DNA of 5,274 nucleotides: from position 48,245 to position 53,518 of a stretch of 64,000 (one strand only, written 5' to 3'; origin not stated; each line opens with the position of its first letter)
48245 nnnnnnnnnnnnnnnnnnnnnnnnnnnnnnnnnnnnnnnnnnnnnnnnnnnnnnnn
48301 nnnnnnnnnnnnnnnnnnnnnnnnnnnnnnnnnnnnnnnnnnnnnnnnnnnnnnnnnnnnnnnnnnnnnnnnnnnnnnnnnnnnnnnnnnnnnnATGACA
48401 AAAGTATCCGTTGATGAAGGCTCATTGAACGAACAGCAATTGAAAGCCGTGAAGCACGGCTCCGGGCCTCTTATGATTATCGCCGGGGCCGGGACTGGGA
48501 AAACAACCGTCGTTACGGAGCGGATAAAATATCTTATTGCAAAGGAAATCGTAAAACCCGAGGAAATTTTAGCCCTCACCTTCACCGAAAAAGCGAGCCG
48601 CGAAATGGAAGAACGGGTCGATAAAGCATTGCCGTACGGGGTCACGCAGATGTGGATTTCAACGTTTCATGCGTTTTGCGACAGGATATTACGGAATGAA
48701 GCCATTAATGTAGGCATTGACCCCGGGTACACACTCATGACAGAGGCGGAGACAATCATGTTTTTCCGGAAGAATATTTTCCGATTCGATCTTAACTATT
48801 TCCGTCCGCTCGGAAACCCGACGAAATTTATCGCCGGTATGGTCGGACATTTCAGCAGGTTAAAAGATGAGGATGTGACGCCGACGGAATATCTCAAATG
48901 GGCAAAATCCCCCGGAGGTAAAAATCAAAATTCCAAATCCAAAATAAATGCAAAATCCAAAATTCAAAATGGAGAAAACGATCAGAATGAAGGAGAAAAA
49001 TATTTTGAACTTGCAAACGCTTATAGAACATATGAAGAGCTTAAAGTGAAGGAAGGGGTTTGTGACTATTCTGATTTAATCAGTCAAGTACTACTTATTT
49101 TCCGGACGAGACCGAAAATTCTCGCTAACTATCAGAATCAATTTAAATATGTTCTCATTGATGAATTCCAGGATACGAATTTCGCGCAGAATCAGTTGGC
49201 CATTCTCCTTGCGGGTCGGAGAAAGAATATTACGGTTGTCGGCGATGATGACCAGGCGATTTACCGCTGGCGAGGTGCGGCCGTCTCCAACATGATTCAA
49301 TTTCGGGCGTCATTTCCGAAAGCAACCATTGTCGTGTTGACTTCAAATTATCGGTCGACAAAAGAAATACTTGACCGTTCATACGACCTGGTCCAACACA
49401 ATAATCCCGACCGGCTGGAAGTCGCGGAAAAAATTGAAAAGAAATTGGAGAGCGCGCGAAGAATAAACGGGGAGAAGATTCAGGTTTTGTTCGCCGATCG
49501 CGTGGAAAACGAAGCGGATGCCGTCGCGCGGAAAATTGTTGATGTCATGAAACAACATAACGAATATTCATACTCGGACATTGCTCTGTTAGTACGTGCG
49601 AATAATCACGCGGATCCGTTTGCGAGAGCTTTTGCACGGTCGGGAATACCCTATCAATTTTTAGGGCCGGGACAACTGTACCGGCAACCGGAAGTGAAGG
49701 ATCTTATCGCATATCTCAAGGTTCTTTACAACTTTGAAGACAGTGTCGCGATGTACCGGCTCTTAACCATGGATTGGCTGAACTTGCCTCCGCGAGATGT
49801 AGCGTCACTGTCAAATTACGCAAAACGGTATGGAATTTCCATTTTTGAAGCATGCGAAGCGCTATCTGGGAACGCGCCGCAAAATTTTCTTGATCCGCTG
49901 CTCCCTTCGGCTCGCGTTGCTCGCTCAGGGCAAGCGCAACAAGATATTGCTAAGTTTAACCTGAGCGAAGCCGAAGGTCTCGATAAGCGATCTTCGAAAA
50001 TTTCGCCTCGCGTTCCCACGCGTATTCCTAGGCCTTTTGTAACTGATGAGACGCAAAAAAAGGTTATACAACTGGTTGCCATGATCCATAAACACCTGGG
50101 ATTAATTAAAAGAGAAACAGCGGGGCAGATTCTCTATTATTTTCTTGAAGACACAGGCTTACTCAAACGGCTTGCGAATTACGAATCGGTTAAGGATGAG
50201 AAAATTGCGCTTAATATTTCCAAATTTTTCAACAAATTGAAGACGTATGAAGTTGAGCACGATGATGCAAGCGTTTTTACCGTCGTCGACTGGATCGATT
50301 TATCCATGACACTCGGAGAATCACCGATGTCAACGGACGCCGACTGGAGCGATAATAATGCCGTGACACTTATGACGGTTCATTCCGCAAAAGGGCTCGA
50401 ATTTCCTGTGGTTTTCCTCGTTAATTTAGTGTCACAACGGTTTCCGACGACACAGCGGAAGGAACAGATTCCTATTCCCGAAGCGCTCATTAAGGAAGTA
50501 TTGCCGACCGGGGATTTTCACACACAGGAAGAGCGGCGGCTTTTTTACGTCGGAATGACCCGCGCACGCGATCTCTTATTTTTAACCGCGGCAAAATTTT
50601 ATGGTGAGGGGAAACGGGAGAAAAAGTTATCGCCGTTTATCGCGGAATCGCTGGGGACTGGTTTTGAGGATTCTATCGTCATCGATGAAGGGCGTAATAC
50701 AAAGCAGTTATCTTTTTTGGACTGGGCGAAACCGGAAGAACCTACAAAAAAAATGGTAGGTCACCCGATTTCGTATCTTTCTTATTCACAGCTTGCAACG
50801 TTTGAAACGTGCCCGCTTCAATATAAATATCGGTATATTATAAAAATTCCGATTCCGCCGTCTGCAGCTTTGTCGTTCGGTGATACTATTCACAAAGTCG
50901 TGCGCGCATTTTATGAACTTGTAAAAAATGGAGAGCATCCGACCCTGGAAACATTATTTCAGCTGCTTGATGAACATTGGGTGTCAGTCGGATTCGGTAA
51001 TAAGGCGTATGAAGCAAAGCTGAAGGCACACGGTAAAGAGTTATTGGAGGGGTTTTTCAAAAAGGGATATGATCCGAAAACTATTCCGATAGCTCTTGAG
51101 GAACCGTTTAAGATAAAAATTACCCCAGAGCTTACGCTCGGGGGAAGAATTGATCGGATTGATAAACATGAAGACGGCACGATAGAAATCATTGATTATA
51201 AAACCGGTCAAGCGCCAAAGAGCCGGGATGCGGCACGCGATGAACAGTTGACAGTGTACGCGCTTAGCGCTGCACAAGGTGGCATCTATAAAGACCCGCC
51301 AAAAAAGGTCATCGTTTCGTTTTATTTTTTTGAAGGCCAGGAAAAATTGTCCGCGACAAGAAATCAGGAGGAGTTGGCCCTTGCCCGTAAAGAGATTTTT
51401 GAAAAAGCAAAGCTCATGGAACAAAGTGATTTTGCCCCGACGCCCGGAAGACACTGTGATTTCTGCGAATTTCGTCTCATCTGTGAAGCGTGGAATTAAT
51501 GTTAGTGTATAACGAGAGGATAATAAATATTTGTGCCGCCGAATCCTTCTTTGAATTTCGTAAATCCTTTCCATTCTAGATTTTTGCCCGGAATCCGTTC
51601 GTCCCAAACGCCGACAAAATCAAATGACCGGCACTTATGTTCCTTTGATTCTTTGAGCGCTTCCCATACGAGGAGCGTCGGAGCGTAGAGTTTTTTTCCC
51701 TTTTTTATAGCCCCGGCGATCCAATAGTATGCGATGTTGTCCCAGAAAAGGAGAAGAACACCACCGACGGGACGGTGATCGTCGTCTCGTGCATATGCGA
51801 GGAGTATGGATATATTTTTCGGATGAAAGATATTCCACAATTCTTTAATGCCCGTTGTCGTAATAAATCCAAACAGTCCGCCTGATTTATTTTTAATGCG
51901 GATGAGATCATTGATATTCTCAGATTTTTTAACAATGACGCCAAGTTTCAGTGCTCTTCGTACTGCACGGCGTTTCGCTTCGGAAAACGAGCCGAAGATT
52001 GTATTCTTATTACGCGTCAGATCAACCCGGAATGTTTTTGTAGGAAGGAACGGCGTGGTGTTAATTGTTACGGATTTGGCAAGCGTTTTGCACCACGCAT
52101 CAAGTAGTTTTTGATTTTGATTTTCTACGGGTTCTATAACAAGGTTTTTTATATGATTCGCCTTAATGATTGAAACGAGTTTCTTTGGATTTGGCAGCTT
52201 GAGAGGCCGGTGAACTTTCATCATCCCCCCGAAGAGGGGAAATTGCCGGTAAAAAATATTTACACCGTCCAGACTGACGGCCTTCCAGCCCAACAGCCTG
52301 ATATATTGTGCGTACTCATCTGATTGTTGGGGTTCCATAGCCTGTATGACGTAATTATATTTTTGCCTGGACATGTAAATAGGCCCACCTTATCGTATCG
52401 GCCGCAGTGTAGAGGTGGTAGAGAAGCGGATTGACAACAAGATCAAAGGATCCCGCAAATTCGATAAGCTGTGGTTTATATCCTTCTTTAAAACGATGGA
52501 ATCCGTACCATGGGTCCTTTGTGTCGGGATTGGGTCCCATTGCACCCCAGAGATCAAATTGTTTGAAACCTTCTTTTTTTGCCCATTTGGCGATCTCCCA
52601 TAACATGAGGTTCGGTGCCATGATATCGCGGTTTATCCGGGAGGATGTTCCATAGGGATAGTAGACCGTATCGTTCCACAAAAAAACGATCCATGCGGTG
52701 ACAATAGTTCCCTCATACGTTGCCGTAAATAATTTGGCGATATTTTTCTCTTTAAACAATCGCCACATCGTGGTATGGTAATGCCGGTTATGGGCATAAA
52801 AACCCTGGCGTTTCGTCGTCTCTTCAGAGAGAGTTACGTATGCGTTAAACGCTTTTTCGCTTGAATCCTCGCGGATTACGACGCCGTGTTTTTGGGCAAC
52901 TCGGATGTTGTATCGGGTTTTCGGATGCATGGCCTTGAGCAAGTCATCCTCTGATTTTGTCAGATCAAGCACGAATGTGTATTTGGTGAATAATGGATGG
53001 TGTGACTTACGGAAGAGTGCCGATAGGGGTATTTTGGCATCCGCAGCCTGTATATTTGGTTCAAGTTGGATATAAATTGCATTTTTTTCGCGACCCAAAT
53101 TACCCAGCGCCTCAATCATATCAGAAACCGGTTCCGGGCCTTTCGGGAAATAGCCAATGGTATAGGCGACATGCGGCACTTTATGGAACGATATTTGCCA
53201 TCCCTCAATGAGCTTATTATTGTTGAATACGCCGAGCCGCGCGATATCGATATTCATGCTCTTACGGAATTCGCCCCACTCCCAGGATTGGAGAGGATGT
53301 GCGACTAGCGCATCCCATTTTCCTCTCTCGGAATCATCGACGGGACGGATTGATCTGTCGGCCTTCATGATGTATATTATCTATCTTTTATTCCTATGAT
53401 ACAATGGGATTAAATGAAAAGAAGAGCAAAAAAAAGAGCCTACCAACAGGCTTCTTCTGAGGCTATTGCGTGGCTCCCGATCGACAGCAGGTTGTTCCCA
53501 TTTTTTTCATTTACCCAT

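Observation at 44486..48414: Tandem array of four YdeN/RBBP9-like serine hydrolase paralogues plus an alpha/beta hydrolase, translationally coupled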

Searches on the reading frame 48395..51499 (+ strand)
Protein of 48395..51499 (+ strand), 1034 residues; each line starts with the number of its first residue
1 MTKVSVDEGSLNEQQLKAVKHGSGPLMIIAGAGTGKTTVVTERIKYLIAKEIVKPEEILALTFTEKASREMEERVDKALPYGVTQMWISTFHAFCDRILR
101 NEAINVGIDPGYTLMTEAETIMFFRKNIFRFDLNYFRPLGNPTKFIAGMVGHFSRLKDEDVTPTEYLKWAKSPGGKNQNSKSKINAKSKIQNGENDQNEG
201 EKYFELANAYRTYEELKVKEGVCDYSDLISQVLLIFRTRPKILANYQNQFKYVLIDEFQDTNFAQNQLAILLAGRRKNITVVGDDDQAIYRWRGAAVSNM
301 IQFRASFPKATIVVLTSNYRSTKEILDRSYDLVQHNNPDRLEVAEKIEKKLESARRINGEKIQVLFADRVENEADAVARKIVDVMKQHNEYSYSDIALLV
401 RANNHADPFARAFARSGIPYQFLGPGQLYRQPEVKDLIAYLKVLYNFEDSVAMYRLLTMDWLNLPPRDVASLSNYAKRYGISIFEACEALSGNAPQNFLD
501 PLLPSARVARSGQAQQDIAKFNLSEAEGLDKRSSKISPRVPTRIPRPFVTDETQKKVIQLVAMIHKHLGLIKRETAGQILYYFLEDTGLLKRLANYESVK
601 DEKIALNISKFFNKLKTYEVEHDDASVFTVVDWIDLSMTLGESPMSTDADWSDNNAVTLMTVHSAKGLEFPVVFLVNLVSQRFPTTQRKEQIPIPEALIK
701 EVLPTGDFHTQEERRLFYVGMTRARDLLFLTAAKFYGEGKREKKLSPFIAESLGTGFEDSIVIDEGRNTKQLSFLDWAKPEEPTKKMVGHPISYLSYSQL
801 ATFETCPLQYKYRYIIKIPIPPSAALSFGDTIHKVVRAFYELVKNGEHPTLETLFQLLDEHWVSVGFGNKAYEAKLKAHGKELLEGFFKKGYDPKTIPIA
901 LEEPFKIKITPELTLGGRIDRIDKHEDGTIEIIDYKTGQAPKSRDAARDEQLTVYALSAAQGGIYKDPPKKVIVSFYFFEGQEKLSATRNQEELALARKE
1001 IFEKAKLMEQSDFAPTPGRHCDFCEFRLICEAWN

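Call 3: search_protein_families(library=pfam, proteins=[window:48395-51499:+], max_evalue=0.01)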
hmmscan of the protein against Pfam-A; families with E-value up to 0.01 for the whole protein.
window:48395-51499:+ (1034 aa): 10 families
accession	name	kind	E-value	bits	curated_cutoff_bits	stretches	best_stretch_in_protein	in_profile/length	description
PF00580.27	UvrD-helicase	-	3e-76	257.1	23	1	11-308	1-271/271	UvrD/REP helicase N-terminal domain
PF13361.12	UvrD_C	-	8.6e-58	196.9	25.6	1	313-733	1-348/350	UvrD-like helicase C-terminal domain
PF12705.13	PDDEXK_1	-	3.2e-42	145.6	22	1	795-1031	2-247/247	PD-(D/E)XK nuclease superfamily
PF13245.12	AAA_19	-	3.4e-22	79.5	25.1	1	16-291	2-132/134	AAA domain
PF13538.12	UvrD_C_2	-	9e-13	48.3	27.4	2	704-730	25-51/52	UvrD-like helicase C-terminal domain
PF10926.14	DUF2800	-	2.3e-07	30.8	21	1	915-1032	118-234/368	Protein of unknown function (DUF2800)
PF13604.12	AAA_30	-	2e-06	28.2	27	1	11-76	2-67/191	AAA domain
PF01443.25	Viral_helicase1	-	9.2e-05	22.8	21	0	658-728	178-224/228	Viral superfamily 1 RNA helicase core domain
PF13086.12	AAA_11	-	0.00015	22.1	27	1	11-287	2-249/257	AAA domain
PF13173.12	AAA_14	-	0.0031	17.9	27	0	26-74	4-48/129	AAA domain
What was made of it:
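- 48395..51499 (+): UvrD-type helicase with C-terminal PD-(D/E)XK nuclease (AddA-like). Downstream flank of the slot (context). PF00580, PF13361 and PF12705 (call 3).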

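Call 33: search_protein_families(library=padloc, proteins=[window:48395-51499:+], max_evalue=0.01)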
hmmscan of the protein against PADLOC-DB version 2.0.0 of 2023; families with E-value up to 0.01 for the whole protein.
window:48395-51499:+ (1034 aa): 66 families (the best 25 are shown)
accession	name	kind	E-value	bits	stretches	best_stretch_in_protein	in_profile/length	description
PDLC03802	RTasHel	-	2.6e-96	322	2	10-458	5-373/675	DRT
PDLC00114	GajB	-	2.2e-81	272.3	2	10-454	7-412/635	UrvD helicase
PDLC00132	GajB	-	1.9e-70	236.2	3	178-459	140-419/625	UrvD helicase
PDLC00117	GajB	-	3.3e-62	208.8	3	179-439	148-396/604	UrvD helicase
PDLC00103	GajB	-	5e-57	192.2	2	7-456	13-412/612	UrvD helicase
PDLC00107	GajB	-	6.2e-53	178.3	3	208-420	174-373/587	UrvD helicase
PDLC00127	GajB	-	6.7e-46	155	3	182-328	135-284/594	UrvD helicase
PDLC00123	GajB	-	2.6e-43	146.5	3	183-411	110-323/540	UrvD helicase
PDLC00119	GajB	-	8e-40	135.3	2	27-327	19-294/565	UrvD helicase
PDLC00110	GajB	-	1.2e-37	127.9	3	209-384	230-405/725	UrvD helicase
PDLC00130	GajB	-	1.7e-37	127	3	211-337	167-294/589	UrvD helicase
PDLC00121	GajB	-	1.8e-36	123.8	2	210-426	164-366/565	UrvD helicase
PDLC00144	GajB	-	2.4e-36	123.5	3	217-458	128-363/559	UrvD helicase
PDLC00134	GajB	-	1.7e-34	117.6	1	8-405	14-362/431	UrvD helicase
PDLC00122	GajB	-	8.3e-34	115.3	3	247-456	160-348/502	UrvD helicase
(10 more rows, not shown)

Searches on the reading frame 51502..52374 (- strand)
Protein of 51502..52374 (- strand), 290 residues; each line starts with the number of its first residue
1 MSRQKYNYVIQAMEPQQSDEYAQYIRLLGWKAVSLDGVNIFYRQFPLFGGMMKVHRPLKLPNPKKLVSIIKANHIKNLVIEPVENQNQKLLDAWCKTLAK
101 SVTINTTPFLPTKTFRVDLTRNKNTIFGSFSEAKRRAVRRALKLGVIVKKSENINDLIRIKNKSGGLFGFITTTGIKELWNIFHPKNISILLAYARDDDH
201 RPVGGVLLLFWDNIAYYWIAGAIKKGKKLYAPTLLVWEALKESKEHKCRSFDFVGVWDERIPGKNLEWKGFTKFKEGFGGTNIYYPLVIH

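Call 13: search_protein_families(library=pfam, proteins=[window:51502-52374:-], max_evalue=0.01)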
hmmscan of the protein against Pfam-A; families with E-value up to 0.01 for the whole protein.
window:51502-52374:- (290 aa): 2 families
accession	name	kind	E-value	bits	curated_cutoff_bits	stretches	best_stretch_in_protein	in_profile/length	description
PF02388.22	FemAB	-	1.2e-13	51.2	24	1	196-281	301-381/406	FemAB family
PF13480.13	Acetyltransf_6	-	1.1e-08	35.8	22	1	135-255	8-136/143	Acetyltransferase (GNAT) domain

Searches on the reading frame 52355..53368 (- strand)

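Call 13: search_protein_families(library=pfam, proteins=[window:52355-53368:-], max_evalue=0.01)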
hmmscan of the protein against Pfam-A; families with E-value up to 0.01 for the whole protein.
window:52355-53368:- (337 aa): 2 families
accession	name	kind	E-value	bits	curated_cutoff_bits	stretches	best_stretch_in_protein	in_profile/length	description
PF02388.22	FemAB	-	3.1e-41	142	24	3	208-324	292-405/406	FemAB family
PF13480.13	Acetyltransf_6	-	5.3e-14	53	22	1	151-275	7-136/143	Acetyltransferase (GNAT) domain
